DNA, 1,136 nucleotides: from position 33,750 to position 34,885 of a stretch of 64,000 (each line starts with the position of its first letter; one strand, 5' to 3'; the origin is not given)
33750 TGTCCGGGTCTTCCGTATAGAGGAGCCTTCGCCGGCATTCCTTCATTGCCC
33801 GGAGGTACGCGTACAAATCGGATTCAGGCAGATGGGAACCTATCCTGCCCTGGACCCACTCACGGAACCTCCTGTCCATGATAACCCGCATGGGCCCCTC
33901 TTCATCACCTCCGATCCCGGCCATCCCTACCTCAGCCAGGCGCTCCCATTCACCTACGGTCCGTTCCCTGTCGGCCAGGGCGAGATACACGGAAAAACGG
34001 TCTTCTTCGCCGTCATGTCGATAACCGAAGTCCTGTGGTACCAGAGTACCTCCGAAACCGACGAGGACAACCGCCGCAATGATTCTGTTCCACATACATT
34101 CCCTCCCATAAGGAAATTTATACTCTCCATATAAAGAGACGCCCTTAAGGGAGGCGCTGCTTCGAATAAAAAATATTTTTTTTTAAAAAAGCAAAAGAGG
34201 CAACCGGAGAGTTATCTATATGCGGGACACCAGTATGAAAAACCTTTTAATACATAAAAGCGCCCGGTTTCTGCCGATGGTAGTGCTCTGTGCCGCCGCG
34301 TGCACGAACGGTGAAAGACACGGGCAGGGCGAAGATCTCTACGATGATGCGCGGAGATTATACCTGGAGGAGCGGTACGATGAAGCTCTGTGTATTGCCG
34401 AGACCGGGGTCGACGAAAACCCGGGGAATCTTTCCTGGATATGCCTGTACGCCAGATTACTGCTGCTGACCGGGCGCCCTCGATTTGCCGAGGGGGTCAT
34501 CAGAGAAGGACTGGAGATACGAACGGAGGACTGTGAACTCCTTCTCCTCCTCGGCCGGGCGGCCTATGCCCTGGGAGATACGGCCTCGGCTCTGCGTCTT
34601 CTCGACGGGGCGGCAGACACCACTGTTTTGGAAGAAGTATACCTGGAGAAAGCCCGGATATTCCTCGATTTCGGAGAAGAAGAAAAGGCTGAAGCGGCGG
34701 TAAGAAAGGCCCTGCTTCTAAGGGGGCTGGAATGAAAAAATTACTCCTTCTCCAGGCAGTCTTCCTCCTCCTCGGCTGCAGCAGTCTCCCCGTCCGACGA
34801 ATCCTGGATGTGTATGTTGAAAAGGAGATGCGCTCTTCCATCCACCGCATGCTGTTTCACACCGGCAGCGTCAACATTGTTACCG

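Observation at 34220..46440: Translationally coupled 8-gene envelope operon: TPR lipoprotein, small lipoprotein, TolC-like OMF, MFP, two Ig-like lipoproteins and tandem RND pumps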

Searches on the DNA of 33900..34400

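Call 85: search_rna_families(source=window, start=33900, end=34400, threshold=evalue, max_evalue=1)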
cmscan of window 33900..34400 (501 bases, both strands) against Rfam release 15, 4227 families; matches with E-value up to 1: 2.
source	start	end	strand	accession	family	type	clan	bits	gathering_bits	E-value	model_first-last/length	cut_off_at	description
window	34114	34202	-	RF02322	TtnuHACA15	Gene; snRNA; snoRNA; HACA-box;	-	19.4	100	0.73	1-117/117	no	Tetrahymena snoRNA TtnuHACA15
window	34116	34189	+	RF02350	psRNA6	Gene; sRNA;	-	11.5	60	0.69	1-333/333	no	Nitrosomonas sRNA psRNA6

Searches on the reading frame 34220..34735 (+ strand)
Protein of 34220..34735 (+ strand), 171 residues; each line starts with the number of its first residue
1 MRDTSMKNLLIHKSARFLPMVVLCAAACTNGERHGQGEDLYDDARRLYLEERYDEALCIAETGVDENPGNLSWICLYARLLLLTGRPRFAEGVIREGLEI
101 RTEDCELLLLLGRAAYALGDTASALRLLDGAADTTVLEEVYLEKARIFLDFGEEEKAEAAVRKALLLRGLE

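Call 4: search_protein_families(library=pfam, proteins=[window:34220-34735:+], max_evalue=0.01)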
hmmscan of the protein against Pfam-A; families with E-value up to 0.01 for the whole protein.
window:34220-34735:+ (171 aa): 8 families
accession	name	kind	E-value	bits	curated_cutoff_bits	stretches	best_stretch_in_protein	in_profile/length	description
PF14559.12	TPR_19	-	4.1e-09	37.1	25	1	48-100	2-54/68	Tetratricopeptide repeat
PF12895.13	ANAPC3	-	2.3e-07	31.5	27.2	1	51-130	3-81/82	Anaphase-promoting complex, cyclosome, subunit 3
PF13424.12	TPR_12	-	2.3e-05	25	30.1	0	50-102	23-76/77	Tetratricopeptide repeat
PF13428.12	TPR_14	-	0.00041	21.2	23.5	0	106-132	2-28/44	Tetratricopeptide repeat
PF13181.12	TPR_8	-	0.00061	20.2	25.7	0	139-167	2-30/34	Tetratricopeptide repeat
PF13432.12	TPR_16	-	0.0013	19.6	32.7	1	109-165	1-58/65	Tetratricopeptide repeat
PF07719.23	TPR_2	-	0.0051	17.3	27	0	106-129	2-25/34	Tetratricopeptide repeat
PF07721.20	TPR_4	-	0.0077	17.2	27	0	107-129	3-25/26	Tetratricopeptide repeat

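Call 5: search_protein_families(library=ncbifam, proteins=[window:34220-34735:+], max_evalue=0.01)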
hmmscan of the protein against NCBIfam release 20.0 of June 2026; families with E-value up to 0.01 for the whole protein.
window:34220-34735:+ (171 aa): 3 families
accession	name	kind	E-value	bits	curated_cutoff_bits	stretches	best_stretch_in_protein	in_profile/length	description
TIGR02917.1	PEP_TPR_lipo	equivalog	2.8e-06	25.5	312.2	1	50-165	512-628/899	XrtA/PEP-CTERM system TPR-repeat protein PrsT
NF052415.1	T3SS_chap_SctY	equivalog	2e-05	25.1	70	1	72-165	7-104/106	type III secretion apparatus assembly chaperone SctY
TIGR00540.1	TPR_hemY_coli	hypoth_equivalog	0.00086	18.2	142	1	45-164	269-385/385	heme biosynthesis-associated TPR protein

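Call 14: list_cluster_members(proteins=[window:34220-34735:+, window:34732-35166:+, window:35132-36520:+, window:36517-37854:+, window:37791-39251:+, window:39248-40621:+, window:40634-43552:+, window:43549-46440:+, window:46534-48555:+, window:25204-34095:-])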
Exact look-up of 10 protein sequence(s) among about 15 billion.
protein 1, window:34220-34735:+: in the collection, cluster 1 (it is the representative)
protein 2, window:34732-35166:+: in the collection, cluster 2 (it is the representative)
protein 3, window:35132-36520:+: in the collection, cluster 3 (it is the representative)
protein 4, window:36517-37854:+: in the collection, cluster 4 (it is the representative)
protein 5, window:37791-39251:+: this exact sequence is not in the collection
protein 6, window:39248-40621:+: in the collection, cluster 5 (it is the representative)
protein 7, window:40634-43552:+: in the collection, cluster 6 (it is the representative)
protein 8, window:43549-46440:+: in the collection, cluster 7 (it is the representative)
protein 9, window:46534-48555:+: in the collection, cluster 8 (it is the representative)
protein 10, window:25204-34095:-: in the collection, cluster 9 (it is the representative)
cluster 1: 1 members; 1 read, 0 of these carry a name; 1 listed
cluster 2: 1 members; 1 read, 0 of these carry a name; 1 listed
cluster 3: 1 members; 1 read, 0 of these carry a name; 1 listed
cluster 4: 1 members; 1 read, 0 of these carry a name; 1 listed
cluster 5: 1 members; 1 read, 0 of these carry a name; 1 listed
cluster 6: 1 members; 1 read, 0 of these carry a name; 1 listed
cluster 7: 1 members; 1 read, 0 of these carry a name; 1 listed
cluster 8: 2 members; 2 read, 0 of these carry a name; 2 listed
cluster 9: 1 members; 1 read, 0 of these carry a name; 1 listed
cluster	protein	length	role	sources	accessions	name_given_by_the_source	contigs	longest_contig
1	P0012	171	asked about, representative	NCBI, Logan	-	-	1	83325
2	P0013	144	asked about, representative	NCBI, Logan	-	-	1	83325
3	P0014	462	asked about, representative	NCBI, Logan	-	-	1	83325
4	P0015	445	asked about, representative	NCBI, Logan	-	-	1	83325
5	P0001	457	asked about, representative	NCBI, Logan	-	-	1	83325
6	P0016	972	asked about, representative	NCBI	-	-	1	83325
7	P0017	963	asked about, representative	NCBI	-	-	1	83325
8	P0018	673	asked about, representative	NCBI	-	-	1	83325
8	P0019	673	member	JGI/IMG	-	-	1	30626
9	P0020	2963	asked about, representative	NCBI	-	-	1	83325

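Call 82: search_solved_structures(query=window:34220-34735:+, max_evalue=0.1)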
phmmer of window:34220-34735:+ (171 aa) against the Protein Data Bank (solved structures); distinct sequences matched with E-value up to 0.1: 3.
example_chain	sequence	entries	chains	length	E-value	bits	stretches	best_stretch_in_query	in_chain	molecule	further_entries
2pl2_A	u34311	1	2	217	0.00096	22.5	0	46-168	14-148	Hypothetical conserved protein TTC0263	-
3vtx_A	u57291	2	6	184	0.016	18.6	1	53-167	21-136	MamA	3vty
9qhb_A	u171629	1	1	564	0.061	16.6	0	38-133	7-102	Engineered tetratricopeptide repeat protein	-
